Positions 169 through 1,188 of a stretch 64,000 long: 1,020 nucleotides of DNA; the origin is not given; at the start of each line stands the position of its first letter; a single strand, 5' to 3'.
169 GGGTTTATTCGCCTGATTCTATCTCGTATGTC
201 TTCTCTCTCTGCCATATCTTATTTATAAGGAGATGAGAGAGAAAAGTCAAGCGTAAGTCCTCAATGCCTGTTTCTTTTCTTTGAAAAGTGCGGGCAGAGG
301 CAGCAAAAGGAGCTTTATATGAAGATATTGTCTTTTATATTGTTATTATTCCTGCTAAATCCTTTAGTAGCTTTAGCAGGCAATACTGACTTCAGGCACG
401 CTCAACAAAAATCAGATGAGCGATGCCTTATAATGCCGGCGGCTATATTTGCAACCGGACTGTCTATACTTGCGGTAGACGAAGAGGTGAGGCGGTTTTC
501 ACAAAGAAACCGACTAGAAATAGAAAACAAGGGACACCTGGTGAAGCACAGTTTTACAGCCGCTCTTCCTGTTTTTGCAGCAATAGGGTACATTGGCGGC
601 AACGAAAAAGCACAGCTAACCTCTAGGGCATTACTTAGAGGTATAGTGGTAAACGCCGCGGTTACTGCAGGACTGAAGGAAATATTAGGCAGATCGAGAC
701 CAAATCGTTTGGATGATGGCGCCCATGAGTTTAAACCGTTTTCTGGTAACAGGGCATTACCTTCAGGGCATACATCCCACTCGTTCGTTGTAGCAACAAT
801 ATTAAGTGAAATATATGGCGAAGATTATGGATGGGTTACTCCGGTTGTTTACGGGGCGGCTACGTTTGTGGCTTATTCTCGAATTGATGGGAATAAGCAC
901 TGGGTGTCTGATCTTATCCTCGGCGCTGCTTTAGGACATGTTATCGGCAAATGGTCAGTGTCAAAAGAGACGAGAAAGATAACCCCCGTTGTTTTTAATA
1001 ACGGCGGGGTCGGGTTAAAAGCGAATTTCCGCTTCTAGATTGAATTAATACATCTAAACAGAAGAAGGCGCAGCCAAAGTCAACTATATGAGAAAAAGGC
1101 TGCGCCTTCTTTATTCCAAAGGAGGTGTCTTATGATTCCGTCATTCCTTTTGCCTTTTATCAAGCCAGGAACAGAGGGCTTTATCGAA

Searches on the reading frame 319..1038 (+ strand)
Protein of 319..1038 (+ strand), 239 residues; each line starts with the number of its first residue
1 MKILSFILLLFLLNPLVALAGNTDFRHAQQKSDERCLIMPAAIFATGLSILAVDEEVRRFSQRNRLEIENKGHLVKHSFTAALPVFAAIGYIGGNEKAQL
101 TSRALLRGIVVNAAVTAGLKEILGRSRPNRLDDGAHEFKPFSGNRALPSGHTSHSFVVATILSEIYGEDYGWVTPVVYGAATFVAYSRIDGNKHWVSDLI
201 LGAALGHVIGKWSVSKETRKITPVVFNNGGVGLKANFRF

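Call 62: find_encoding_contigs(protein=window:319-1038:+, flank=10000, max_places=3)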
Protein window:319-1038:+ (239 aa): 6 contigs read that carry it; 1 place shown.
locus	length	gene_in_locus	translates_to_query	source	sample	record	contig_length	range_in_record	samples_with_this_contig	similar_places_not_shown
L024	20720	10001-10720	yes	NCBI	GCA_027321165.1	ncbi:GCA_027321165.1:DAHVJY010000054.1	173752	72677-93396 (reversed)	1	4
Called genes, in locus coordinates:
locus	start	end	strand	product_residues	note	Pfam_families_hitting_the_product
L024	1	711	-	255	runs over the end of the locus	PF13814:Replic_Relax (weak)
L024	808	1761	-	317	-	PF17989:ALP_N, PF21522:MreB-like_C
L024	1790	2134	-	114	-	-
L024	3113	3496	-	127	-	-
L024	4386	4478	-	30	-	-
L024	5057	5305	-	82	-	-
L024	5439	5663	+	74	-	-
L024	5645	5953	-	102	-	-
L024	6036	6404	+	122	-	-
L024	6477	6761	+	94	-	-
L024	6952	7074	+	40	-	-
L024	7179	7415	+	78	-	-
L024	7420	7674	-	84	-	-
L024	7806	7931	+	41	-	-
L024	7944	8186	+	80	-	-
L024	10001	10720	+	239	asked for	PF01569:PAP2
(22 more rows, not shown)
